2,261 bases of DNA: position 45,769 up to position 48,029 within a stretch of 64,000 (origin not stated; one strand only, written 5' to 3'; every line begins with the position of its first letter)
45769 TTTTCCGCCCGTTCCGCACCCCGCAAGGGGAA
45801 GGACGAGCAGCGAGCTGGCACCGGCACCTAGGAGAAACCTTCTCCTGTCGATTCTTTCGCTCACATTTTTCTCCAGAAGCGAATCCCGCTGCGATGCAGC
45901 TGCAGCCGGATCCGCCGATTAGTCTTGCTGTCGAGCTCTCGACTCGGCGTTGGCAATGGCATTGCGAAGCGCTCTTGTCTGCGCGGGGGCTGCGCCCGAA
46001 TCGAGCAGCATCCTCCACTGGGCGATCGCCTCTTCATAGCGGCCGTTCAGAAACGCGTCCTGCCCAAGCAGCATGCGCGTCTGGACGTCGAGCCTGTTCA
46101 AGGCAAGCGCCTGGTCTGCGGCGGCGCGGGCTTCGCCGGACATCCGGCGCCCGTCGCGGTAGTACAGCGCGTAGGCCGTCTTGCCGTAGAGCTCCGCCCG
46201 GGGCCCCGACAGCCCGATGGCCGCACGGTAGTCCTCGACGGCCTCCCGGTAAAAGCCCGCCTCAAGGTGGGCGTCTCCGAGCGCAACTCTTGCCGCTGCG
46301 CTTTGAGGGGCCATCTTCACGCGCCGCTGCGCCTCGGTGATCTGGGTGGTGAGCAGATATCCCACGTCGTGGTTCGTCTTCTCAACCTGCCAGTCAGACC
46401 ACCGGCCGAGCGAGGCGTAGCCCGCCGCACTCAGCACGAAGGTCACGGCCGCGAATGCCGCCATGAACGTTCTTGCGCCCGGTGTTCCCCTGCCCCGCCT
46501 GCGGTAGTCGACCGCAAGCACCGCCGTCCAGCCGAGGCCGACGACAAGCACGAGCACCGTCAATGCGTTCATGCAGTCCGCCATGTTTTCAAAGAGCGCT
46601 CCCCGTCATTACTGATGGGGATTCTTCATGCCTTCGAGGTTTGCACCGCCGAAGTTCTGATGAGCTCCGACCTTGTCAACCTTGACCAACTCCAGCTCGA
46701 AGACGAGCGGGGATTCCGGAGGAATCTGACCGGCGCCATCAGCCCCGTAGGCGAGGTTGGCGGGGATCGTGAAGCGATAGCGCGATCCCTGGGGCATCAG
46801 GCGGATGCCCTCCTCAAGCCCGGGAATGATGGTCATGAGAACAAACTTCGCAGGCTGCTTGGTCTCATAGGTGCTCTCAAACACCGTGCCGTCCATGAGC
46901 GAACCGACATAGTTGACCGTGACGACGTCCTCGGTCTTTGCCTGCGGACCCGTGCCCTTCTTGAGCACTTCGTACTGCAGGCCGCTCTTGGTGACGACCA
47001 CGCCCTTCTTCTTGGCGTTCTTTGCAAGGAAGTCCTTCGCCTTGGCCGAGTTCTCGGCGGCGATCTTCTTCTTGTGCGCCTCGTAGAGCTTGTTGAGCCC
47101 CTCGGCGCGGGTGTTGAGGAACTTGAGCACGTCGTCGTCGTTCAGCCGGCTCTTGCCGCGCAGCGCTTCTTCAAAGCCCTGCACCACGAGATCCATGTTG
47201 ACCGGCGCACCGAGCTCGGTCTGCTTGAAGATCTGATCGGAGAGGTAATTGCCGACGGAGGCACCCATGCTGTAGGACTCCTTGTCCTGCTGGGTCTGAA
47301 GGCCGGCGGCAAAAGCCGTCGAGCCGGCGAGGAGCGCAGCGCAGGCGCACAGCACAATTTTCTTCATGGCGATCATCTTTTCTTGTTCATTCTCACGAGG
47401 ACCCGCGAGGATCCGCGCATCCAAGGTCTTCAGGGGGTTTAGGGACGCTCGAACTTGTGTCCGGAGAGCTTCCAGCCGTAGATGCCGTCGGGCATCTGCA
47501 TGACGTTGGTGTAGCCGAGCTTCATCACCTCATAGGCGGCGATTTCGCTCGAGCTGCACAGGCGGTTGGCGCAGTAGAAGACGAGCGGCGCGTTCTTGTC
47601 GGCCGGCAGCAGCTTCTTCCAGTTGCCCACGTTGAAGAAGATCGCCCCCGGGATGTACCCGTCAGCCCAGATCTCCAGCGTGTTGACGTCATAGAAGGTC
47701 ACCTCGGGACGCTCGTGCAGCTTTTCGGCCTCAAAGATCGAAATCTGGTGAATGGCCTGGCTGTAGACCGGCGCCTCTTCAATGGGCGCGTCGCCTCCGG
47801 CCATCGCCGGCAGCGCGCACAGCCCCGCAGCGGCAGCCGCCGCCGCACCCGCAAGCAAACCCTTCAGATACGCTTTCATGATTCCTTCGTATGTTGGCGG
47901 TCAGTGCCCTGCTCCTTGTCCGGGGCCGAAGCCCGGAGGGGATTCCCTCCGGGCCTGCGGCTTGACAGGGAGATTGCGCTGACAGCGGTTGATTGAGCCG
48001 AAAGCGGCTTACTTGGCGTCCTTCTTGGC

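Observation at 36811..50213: Complete MccA/SirA-type octahaem sulfite-respiration locus (14 co-directional genes)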

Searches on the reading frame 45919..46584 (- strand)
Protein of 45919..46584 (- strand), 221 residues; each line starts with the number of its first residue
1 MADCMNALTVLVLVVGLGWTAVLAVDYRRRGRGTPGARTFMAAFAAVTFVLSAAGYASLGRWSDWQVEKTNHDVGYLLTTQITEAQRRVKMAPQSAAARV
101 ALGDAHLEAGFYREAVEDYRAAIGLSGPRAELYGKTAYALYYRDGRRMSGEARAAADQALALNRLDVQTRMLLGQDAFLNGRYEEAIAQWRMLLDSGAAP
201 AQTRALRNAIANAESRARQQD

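Call 4: search_protein_families(library=pfam, proteins=[window:45919-46584:-], max_evalue=0.01)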
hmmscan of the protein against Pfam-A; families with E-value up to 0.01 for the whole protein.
window:45919-46584:- (221 aa): 10 families
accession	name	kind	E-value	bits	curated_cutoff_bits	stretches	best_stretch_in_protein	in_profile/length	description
PF13432.12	TPR_16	-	1.5e-06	29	32.7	3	101-145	2-45/65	Tetratricopeptide repeat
PF23914.1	TPR_CcmH_CycH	-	2.5e-06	27.9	42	1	90-195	44-149/158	Cytochrome c-type biogenesis protein H TPR domain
PF07719.23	TPR_2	-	1.6e-05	25.1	27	0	97-123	2-28/34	Tetratricopeptide repeat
PF12895.13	ANAPC3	-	0.00018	22.1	27.2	0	153-189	9-45/82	Anaphase-promoting complex, cyclosome, subunit 3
PF14561.12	TPR_20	-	0.0004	21.1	25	0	80-117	6-43/90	Tetratricopeptide repeat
PF13414.12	TPR_11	-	0.0007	19.7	26.8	0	103-139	1-37/42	TPR repeat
PF10516.15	SHNi-TPR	-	0.00075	19.4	21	1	101-123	6-28/38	SHNi-TPR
PF00515.34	TPR_1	-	0.0014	18.8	27.8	0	98-124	3-29/34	Tetratricopeptide repeat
PF13181.12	TPR_8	-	0.0051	17.3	25.7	0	98-126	3-31/34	Tetratricopeptide repeat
PF14559.12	TPR_19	-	0.0068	17.2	25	0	90-116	19-45/68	Tetratricopeptide repeat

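Call 7: search_protein_families(library=ncbifam, proteins=[window:45919-46584:-], max_evalue=0.001)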
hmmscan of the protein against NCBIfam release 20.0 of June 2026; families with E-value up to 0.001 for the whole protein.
window:45919-46584:- (221 aa): 1 family
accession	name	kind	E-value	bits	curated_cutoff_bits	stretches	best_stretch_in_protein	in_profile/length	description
NF007692.0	PRK10370.1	equivalog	3.4e-22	79.1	306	1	79-215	64-200/206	heme lyase NrfEFG subunit NrfG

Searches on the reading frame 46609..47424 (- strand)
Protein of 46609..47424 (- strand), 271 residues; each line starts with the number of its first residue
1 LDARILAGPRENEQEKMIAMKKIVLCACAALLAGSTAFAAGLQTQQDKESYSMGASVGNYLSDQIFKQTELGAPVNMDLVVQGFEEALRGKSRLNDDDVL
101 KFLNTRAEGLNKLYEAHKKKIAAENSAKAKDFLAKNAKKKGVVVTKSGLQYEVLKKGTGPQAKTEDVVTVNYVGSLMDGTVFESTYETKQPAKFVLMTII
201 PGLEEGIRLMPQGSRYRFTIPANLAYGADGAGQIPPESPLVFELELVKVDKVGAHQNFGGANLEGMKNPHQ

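Call 4: search_protein_families(library=pfam, proteins=[window:46609-47424:-], max_evalue=0.01)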
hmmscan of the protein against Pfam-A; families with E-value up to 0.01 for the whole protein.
window:46609-47424:- (271 aa): 2 families
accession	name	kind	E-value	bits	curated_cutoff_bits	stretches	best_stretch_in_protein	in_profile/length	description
PF00254.34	FKBP_C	-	5.9e-27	94.3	21.1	1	161-247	3-94/94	FKBP-type peptidyl-prolyl cis-trans isomerase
PF01346.23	FKBP_N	-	8.2e-23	81.5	22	1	46-153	1-97/97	Domain amino terminal to FKBP-type peptidyl-prolyl isomerase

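Call 7: search_protein_families(library=ncbifam, proteins=[window:46609-47424:-], max_evalue=0.001)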
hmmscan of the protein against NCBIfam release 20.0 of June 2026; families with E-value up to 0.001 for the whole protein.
window:46609-47424:- (271 aa): 6 families
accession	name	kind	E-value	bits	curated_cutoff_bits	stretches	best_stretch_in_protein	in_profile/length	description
NF008150.0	PRK10902.1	equivalog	2.7e-53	181.1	215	1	23-251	22-250/271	FKBP-type peptidyl-prolyl cis-trans isomerase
NF008602.0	PRK11570.1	subfamily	2.7e-38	132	198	1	44-249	8-205/206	FKBP-type peptidyl-prolyl cis-trans isomerase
NF053689.1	BamJ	equivalog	3.7e-24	86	100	1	108-246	41-184/184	BamJ family beta-barrel-assembly machinery protein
TIGR03516.1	ppisom_GldI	equivalog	6.4e-11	41.9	157.6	1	116-249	39-175/177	gliding motility-associated peptidyl-prolyl isomerase GldI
NF053691.1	BamM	equivalog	6.1e-07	28.7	315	1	149-252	101-226/376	BamM family beta-barrel-assembly machinery protein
NF011676.0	PRK15095.1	equivalog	0.00069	19.1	125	0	163-229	6-74/156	FKBP-type peptidyl-prolyl cis-trans isomerase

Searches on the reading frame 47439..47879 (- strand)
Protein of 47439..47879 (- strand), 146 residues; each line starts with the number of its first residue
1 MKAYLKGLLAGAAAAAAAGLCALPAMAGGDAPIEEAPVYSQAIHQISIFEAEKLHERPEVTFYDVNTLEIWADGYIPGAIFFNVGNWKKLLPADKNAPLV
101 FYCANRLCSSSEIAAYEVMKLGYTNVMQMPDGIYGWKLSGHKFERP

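Call 4: search_protein_families(library=pfam, proteins=[window:47439-47879:-], max_evalue=0.01)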
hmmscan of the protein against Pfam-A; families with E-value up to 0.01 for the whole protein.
window:47439-47879:- (146 aa): 1 family
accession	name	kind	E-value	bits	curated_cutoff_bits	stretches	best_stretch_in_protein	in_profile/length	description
PF00581.25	Rhodanese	-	1.2e-09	38.9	22.2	1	50-137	4-100/102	Rhodanese-like domain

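Call 7: search_protein_families(library=ncbifam, proteins=[window:47439-47879:-], max_evalue=0.001)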
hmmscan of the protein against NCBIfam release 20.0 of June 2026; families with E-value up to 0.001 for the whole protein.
window:47439-47879:- (146 aa): 5 families
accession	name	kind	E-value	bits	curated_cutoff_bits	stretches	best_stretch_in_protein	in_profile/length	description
NF045694.1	seleno_TsoB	exception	4.2e-10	38.4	805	1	85-141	98-154/572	rhodanese/DsbD fusion-like selenoprotein TsoB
NF006444.0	PRK08762.1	equivalog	1.2e-08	34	449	1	41-146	12-117/387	molybdopterin-synthase adenylyltransferase MoeB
TIGR03865.1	PQQ_CXXCW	subfamily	1.5e-07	31.4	128.05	1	87-144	107-163/167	PQQ-dependent catabolism-associated CXXCW motif protein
NF041203.1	rhodanese_LYCAU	equivalog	4.8e-07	29.5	115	1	40-141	17-121/126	rhodanese-related (seleno)protein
NF045521.1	rhoda_near_glyco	subfamily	2.8e-06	27.2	145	1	40-142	14-114/144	rhodanese homology domain-containing protein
